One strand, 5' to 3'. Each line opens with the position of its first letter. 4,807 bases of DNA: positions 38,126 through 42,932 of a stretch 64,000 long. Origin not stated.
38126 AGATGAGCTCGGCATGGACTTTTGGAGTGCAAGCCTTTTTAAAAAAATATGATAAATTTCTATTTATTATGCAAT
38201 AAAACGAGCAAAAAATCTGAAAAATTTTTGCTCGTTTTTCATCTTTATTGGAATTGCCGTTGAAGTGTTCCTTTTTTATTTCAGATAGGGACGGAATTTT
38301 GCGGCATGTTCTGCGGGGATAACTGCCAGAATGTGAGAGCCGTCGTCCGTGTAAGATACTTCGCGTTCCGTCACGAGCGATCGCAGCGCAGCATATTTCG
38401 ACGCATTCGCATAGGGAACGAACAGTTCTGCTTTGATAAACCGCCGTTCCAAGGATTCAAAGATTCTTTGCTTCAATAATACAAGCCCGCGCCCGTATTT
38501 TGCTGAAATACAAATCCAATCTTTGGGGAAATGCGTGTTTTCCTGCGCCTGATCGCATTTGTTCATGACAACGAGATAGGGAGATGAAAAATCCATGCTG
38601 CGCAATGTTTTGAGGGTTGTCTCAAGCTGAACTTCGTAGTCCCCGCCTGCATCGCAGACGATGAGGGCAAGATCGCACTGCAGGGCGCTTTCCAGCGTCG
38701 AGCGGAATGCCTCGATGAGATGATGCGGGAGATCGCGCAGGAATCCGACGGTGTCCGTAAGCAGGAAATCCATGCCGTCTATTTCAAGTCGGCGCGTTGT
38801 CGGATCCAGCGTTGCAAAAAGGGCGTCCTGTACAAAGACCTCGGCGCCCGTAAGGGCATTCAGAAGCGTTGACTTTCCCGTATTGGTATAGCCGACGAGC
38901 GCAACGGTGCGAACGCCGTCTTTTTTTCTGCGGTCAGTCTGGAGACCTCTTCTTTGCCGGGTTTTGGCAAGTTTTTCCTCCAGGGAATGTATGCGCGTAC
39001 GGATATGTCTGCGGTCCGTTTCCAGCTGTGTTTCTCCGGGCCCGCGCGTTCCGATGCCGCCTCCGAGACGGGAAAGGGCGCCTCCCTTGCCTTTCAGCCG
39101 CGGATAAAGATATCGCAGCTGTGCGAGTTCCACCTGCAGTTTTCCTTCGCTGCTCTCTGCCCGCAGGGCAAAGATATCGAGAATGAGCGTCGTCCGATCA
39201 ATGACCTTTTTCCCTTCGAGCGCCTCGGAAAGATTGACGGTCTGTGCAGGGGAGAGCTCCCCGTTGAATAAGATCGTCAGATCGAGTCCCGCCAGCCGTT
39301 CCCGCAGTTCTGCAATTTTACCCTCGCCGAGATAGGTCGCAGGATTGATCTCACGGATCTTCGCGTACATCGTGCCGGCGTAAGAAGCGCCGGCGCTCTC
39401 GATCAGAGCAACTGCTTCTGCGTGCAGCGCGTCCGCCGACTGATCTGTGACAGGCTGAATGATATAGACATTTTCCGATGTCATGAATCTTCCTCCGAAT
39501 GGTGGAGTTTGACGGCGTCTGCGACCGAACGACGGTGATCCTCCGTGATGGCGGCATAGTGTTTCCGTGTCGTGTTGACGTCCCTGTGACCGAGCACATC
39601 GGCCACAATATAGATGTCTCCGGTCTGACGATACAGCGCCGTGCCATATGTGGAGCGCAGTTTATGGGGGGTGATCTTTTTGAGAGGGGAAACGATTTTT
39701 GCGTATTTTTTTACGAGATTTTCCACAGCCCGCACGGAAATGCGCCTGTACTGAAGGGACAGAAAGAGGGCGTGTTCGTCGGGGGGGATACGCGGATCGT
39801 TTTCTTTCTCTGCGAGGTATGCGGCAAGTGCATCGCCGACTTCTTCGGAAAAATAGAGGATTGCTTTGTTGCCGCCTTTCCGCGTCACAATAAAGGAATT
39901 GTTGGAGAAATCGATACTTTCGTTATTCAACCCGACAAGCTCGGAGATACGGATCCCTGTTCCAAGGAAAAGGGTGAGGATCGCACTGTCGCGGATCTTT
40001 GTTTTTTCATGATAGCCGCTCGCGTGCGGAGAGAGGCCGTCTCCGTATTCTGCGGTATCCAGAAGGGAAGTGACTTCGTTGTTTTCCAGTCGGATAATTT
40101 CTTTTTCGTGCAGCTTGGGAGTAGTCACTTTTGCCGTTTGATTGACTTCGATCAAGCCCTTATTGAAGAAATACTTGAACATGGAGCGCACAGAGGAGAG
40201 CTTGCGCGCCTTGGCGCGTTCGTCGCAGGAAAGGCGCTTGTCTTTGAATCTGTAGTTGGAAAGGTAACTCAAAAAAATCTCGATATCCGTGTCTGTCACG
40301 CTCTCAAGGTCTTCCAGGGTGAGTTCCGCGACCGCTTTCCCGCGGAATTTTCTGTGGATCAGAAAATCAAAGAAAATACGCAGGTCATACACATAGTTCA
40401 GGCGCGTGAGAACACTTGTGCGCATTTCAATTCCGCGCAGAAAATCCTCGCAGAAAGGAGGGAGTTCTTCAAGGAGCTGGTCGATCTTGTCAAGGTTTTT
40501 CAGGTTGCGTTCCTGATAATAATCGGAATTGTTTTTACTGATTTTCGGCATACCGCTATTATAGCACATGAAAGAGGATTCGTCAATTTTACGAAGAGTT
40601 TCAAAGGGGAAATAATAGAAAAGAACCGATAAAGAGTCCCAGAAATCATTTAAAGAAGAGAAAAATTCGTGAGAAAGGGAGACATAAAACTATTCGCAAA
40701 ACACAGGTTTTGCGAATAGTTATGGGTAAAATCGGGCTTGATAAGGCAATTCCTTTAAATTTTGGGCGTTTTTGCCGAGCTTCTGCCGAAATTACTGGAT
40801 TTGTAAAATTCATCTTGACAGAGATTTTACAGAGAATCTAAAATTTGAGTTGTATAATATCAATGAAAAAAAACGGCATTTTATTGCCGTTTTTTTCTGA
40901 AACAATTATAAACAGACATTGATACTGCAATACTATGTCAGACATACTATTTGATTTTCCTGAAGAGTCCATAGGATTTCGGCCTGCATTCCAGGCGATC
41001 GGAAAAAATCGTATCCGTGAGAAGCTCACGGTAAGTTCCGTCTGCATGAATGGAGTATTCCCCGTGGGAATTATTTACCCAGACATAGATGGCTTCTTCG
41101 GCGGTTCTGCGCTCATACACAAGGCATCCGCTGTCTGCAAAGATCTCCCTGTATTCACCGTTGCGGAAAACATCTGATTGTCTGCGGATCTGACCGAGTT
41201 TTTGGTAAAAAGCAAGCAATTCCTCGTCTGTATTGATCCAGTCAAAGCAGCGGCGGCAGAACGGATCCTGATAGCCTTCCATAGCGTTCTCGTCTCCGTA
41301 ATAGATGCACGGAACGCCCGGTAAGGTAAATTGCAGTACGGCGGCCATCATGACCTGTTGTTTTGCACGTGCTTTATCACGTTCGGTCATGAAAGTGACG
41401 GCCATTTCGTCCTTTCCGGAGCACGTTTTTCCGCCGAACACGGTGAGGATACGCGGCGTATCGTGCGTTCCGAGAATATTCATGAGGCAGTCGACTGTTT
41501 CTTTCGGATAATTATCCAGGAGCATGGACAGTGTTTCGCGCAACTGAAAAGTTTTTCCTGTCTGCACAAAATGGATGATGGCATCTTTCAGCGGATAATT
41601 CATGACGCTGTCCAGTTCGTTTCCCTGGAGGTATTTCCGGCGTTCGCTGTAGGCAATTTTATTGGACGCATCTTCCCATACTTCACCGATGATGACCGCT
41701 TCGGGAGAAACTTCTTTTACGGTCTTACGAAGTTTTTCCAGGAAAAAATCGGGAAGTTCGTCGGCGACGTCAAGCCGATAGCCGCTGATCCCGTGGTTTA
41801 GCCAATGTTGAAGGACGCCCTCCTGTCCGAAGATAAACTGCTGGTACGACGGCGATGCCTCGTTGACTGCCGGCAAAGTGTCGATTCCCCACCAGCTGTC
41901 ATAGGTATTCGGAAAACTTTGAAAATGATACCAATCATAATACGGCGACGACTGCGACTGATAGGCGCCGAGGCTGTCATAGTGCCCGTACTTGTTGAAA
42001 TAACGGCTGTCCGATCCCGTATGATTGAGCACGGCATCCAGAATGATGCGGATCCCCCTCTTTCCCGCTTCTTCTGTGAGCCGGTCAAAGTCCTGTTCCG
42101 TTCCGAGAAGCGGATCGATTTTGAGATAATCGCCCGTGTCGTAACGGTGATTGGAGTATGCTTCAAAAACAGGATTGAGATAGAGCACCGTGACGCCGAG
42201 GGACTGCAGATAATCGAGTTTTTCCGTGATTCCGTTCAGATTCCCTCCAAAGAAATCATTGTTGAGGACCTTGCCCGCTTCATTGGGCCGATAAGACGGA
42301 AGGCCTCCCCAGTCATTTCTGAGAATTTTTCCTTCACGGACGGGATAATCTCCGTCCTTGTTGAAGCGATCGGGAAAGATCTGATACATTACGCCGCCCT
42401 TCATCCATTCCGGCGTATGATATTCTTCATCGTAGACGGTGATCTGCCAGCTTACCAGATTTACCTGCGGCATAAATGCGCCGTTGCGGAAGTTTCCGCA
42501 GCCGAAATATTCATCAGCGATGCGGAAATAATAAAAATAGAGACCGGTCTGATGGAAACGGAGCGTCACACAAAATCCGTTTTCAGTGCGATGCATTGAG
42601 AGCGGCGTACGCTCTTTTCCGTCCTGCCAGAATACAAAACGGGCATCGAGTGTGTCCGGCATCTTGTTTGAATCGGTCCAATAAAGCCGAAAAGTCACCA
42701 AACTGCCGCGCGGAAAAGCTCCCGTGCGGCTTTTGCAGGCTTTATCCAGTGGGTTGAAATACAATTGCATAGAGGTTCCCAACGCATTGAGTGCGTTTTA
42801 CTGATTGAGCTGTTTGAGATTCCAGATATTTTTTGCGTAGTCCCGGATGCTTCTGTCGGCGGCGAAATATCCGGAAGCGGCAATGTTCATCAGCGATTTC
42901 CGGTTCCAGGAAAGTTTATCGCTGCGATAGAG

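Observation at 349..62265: Six dispersed copies of an AT-rich ~29-40 bp imperfect palindrome (core TATGTC-W-GACATA)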

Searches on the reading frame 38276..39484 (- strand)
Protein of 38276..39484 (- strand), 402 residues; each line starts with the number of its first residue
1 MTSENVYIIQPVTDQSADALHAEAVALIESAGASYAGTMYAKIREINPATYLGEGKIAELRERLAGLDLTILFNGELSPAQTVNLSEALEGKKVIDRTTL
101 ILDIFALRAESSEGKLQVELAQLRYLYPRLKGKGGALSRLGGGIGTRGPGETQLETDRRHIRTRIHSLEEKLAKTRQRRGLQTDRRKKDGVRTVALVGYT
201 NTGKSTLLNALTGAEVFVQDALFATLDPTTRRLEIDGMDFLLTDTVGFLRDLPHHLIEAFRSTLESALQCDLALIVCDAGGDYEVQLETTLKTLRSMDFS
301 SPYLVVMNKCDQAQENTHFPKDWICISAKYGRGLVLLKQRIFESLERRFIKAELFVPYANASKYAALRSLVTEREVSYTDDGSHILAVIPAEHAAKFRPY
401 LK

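Call 7: search_protein_families(library=pfam, proteins=[window:38276-39484:-])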
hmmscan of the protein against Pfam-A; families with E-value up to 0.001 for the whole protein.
window:38276-39484:- (402 aa): 7 families
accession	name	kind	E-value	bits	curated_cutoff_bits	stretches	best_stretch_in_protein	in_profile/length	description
PF16360.10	GTP-bdg_M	-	2e-30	105.6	29.5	1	108-186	1-79/79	GTP-binding GTPase Middle Region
PF13167.11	GTP-bdg_N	-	2.4e-22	79.7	25.4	1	22-106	5-89/89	GTP-binding GTPase N-terminal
PF01926.29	MMR_HSR1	-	2.8e-22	79.4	21.9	1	193-309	1-113/113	50S ribosome-binding GTPase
PF02421.24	FeoB_N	-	2.8e-09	37.1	27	1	193-316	2-121/156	Ferrous iron transport protein B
PF00009.33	GTP_EFTU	-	8.5e-09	35.7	26.5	1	263-316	86-138/188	Elongation factor Tu GTP binding domain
PF00350.29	Dynamin_N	-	5.4e-06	27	27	1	194-230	1-37/168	Dynamin family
PF16897.10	MMR_HSR1_Xtn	-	0.00077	19.9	35.2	0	301-346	56-105/106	C-terminal region of MMR_HSR1 domain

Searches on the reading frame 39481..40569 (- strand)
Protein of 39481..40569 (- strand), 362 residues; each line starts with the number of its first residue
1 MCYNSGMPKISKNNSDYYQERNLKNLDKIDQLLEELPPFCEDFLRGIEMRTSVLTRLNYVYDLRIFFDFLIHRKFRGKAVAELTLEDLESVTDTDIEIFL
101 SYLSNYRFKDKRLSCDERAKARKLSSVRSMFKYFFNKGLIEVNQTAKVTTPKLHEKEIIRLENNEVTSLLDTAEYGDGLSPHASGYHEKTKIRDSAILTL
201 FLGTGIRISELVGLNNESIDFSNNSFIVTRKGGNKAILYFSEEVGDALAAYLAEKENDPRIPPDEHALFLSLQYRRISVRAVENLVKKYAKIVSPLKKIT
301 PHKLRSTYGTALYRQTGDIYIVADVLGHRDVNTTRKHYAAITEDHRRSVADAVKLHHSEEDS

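Call 7: search_protein_families(library=pfam, proteins=[window:39481-40569:-])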
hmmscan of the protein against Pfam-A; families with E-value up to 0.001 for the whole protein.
window:39481-40569:- (362 aa): 2 families
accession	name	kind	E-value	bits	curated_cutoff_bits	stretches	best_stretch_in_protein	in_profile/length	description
PF00589.27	Phage_integrase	-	3.3e-30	105.5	27.1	1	160-343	2-170/172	Phage integrase family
PF02899.23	Phage_int_SAM_1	-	6e-05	23.7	22.3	0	48-134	11-79/83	Phage integrase, N-terminal SAM-like domain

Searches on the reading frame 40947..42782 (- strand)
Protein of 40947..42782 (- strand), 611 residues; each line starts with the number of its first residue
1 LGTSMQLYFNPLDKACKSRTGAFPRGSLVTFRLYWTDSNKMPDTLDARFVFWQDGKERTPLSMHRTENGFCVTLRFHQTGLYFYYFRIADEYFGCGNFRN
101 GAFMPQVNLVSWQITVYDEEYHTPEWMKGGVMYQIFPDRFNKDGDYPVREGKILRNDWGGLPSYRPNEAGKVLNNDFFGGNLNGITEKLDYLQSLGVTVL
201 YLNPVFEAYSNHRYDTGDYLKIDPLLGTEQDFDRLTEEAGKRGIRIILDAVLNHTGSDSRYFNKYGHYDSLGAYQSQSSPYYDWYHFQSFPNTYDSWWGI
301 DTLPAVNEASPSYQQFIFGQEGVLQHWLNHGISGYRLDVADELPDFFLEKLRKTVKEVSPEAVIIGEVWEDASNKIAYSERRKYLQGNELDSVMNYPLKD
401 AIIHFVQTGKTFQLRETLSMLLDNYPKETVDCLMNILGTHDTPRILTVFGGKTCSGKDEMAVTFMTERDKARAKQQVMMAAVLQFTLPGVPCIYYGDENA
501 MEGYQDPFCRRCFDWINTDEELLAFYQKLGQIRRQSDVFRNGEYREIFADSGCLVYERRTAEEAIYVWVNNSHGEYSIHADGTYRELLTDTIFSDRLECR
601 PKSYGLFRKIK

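Call 7: search_protein_families(library=pfam, proteins=[window:40947-42782:-])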
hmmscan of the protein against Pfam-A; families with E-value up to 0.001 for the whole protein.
window:40947-42782:- (611 aa): 2 families
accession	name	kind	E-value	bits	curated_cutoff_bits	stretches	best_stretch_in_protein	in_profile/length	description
PF00128.31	Alpha-amylase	-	2.4e-61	208.8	22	1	134-504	1-359/446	Alpha amylase, catalytic domain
PF08533.16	Glyco_hydro_42C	-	0.0004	20.5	21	0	557-598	5-47/58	Beta-galactosidase C-terminal domain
